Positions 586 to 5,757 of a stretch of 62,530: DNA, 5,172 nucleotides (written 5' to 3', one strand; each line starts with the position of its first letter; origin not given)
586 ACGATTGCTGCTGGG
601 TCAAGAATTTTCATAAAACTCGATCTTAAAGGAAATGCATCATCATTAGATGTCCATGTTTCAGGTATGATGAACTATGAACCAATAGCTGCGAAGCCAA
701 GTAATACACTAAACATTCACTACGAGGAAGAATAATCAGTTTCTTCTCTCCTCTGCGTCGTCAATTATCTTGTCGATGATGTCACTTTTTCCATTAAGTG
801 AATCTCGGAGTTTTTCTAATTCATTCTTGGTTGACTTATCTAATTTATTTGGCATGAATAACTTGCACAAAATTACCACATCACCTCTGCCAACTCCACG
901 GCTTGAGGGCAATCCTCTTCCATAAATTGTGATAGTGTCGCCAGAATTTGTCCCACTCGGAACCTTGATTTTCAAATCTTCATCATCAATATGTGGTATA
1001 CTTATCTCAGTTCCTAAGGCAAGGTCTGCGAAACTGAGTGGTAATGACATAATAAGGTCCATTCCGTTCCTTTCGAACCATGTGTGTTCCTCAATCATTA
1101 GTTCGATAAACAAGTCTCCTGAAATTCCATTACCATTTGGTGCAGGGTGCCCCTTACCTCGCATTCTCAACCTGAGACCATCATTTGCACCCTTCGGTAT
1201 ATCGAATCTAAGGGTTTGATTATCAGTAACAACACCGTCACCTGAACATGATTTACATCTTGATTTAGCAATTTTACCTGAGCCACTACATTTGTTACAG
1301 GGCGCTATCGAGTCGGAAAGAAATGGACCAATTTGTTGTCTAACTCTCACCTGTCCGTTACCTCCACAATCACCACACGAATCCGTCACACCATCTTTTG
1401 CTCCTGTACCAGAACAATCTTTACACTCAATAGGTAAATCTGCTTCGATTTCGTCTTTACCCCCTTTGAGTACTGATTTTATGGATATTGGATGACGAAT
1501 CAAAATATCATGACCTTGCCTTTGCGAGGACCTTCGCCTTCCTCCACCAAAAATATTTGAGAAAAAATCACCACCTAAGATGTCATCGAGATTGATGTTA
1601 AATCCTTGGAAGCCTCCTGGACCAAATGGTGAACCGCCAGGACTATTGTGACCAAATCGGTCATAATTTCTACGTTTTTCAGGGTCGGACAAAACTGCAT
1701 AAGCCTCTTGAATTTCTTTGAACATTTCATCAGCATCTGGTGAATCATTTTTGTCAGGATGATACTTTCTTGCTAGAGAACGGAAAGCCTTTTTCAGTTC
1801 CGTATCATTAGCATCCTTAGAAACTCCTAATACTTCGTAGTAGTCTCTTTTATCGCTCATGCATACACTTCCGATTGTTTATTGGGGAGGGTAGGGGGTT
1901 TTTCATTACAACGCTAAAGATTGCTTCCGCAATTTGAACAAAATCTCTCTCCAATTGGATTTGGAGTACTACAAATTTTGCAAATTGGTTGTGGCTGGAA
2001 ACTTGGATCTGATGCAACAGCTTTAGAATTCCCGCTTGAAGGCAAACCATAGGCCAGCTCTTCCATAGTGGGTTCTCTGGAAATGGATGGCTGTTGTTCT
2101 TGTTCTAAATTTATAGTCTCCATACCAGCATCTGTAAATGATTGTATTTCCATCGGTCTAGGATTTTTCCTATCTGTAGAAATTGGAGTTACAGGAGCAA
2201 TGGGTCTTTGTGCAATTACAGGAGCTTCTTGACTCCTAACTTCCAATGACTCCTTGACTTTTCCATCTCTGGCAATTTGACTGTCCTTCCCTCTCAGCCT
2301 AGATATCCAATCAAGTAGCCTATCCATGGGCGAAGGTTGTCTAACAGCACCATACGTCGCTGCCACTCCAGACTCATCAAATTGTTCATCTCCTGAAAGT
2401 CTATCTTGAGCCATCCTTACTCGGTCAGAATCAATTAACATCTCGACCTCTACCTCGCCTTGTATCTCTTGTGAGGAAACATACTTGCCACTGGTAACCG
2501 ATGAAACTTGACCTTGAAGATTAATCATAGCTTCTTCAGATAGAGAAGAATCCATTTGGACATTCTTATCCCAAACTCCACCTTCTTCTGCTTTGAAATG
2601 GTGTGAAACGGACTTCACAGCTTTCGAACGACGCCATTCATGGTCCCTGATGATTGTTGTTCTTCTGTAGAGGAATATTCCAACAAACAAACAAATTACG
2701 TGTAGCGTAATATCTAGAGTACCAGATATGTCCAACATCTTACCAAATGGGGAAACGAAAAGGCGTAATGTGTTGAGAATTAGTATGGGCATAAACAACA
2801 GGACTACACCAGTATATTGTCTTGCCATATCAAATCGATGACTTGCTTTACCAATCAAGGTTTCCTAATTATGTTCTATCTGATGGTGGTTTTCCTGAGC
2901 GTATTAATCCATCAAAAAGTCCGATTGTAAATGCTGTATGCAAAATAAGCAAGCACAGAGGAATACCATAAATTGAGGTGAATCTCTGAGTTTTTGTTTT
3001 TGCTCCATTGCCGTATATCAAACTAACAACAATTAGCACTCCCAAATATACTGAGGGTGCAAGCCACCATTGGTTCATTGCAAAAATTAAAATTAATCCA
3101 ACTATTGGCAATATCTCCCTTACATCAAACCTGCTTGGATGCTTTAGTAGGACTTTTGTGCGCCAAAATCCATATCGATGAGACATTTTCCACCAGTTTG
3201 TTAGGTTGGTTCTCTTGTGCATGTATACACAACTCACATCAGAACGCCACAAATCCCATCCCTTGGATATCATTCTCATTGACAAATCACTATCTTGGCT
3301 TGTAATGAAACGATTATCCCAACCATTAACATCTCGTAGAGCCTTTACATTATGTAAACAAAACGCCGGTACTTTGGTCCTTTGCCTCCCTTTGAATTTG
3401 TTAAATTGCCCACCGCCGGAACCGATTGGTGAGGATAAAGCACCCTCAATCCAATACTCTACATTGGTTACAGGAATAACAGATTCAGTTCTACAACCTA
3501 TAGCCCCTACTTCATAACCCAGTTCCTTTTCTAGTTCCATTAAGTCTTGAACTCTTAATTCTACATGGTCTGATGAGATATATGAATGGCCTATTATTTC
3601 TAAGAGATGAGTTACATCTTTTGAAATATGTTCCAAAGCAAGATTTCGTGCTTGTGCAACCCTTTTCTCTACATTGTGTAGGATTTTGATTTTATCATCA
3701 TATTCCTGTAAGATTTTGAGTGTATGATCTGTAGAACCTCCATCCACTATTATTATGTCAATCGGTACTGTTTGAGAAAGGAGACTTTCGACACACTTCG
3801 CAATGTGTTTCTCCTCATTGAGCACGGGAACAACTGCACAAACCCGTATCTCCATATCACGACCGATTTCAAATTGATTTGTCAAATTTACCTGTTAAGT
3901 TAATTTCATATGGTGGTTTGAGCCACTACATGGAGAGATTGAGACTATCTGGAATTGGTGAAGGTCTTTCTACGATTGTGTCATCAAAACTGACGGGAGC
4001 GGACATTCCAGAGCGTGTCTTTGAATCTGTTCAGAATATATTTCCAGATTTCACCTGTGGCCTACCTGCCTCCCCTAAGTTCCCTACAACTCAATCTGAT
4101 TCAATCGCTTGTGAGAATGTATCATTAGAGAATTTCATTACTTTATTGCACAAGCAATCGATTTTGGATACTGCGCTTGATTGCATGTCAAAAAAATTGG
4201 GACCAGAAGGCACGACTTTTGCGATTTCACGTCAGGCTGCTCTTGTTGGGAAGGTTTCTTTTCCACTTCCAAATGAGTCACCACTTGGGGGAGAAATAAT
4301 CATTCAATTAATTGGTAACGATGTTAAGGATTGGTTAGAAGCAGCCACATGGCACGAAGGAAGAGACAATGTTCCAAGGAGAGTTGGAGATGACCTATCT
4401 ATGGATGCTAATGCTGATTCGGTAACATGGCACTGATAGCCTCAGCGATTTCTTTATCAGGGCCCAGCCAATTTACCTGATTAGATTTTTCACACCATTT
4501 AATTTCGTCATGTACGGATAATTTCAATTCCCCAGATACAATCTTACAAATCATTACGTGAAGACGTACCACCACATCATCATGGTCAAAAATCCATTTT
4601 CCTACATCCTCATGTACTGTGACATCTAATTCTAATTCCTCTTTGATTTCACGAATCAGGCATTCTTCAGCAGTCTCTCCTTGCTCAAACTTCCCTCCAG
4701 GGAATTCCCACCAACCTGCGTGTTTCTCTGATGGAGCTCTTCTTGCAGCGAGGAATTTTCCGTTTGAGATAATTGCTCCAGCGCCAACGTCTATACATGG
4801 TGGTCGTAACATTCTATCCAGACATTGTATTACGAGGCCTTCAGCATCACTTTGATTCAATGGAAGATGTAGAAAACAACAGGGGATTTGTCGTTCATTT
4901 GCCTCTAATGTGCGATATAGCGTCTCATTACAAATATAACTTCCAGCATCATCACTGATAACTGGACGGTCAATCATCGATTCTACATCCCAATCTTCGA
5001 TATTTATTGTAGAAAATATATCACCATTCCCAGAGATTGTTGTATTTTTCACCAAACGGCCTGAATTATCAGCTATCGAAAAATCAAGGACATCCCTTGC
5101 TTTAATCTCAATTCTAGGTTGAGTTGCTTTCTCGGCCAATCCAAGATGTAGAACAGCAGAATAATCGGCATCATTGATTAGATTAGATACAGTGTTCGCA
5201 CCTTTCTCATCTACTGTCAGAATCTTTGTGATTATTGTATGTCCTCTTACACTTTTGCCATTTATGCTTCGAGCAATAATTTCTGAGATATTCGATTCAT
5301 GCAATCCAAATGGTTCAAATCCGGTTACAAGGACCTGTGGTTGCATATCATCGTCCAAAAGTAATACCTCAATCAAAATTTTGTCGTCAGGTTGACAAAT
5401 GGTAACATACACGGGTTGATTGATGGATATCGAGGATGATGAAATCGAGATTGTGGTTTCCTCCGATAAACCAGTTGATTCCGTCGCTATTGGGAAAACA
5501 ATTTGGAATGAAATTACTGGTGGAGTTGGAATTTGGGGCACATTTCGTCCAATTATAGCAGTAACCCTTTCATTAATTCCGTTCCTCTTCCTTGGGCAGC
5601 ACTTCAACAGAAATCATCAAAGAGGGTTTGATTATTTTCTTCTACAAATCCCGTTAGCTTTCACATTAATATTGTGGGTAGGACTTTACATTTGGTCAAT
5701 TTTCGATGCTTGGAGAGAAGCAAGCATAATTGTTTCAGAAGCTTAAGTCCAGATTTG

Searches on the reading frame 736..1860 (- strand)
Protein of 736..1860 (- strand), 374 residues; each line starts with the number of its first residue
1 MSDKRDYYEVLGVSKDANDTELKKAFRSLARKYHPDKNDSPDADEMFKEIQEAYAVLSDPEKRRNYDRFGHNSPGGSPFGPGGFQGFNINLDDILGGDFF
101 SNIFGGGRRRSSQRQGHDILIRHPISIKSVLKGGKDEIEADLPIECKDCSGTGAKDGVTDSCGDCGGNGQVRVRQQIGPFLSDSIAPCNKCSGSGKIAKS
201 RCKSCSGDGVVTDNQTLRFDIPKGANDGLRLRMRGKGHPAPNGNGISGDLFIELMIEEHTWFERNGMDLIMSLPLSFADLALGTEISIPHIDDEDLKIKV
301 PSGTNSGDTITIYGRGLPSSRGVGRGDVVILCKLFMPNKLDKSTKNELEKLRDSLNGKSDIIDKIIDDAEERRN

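Call 19: search_protein_families(library=pfam, proteins=[window:736-1860:-], max_evalue=0.001)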
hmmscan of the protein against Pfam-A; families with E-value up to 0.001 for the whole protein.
window:736-1860:- (374 aa): 4 families
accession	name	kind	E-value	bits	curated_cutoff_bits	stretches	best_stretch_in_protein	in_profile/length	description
PF01556.23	DnaJ_C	-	2.1e-35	122.5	26.6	1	122-337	4-152/152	DnaJ C terminal domain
PF00226.36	DnaJ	-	3.2e-28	98.1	27.8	1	6-67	1-63/63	DnaJ domain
PF00684.25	DnaJ_CXXCXGXG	-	1.9e-13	50.9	32.7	1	146-209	1-65/65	DnaJ central domain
PF15777.11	Anti-TRAP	-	2e-05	24.9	32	0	186-214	11-45/59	Tryptophan RNA-binding attenuator protein inhibitory protein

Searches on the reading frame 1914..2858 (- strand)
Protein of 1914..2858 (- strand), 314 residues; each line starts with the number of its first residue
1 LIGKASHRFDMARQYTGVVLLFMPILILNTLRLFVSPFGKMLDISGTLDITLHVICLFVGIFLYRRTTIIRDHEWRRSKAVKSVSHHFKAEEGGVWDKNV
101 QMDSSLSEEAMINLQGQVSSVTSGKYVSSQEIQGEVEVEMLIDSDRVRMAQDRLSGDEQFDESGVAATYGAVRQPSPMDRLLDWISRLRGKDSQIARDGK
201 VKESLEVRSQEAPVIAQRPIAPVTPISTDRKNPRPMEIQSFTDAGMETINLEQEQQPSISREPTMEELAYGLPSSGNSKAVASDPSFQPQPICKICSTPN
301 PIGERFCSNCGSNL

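Call 19: search_protein_families(library=pfam, proteins=[window:1914-2858:-], max_evalue=0.001)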
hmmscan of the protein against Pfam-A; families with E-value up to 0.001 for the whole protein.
window:1914-2858:- (314 aa): 1 family
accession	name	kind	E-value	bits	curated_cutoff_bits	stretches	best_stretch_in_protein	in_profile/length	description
PF13240.11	Zn_Ribbon_1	-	0.00059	20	25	1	293-314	2-23/23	zinc-ribbon domain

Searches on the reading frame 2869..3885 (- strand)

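Call 19: search_protein_families(library=pfam, proteins=[window:2869-3885:-], max_evalue=0.001)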
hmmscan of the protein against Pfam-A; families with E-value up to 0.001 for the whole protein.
window:2869-3885:- (338 aa): 4 families
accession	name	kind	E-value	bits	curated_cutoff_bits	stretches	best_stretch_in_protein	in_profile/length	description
PF00535.33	Glycos_transf_2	-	2.4e-18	67.1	23.3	1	17-91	2-81/168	Glycosyl transferase family 2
PF13641.12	Glyco_tranf_2_3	-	2e-07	31.7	27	1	15-224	3-213/230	Glycosyltransferase like family 2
PF13632.12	Glyco_trans_2_3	-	2.4e-06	28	27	1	175-285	76-172/198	Glycosyl transferase family group 2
PF10111.15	Glyco_tranf_2_2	-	6e-05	23.1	27.3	0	18-110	3-101/276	Glycosyltransferase like family 2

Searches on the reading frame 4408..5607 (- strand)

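Call 19: search_protein_families(library=pfam, proteins=[window:4408-5607:-], max_evalue=0.001)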
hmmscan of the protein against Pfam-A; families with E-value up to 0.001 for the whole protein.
window:4408-5607:- (399 aa): 3 families
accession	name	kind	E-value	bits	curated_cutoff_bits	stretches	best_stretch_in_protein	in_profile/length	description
PF01470.22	Peptidase_C15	-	2.5e-20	73.8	22.7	1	91-250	2-169/204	Pyroglutamyl peptidase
PF00293.34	NUDIX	-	1.7e-16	60.9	21.1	1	274-372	4-113/134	NUDIX domain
PF14815.12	NUDIX_4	-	2.2e-12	47.2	35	1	277-375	3-96/113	NUDIX domain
